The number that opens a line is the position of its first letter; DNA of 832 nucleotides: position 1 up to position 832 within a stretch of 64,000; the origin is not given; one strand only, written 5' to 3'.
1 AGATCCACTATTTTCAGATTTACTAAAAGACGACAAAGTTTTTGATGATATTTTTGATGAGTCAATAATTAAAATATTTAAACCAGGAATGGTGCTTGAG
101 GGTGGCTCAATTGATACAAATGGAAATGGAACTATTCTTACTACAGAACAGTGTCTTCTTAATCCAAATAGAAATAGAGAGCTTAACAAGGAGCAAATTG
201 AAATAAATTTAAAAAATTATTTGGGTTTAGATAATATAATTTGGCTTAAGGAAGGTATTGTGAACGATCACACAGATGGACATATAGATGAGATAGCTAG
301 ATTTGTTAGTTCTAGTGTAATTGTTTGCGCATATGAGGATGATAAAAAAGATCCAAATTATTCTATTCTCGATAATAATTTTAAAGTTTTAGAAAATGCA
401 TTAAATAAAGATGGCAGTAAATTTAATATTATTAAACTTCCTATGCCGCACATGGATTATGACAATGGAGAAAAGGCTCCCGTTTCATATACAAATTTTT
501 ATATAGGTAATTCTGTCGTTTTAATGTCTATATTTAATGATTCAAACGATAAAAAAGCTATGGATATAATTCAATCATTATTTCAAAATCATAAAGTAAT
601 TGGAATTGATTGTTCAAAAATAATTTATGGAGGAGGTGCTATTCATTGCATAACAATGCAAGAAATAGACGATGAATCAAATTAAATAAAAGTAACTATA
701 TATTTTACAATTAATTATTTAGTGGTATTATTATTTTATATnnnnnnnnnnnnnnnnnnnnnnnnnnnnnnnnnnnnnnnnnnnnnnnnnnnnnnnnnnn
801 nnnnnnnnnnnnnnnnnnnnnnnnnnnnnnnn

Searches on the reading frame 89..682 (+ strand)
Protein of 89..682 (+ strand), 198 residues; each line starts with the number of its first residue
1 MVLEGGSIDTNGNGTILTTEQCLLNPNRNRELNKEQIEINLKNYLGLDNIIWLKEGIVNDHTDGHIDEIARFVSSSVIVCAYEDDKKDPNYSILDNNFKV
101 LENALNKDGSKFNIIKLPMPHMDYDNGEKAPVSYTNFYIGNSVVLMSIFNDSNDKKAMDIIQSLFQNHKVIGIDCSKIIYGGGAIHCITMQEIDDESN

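Call 50: search_protein_families(library=pfam, proteins=[window:89-682:+])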
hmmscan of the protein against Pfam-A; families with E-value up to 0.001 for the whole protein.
window:89-682:+ (198 aa): 1 family
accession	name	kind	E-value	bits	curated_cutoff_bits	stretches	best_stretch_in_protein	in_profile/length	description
PF04371.20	PAD_porph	-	1.6e-79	267.9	25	1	1-191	128-319/321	Porphyromonas-type peptidyl-arginine deiminase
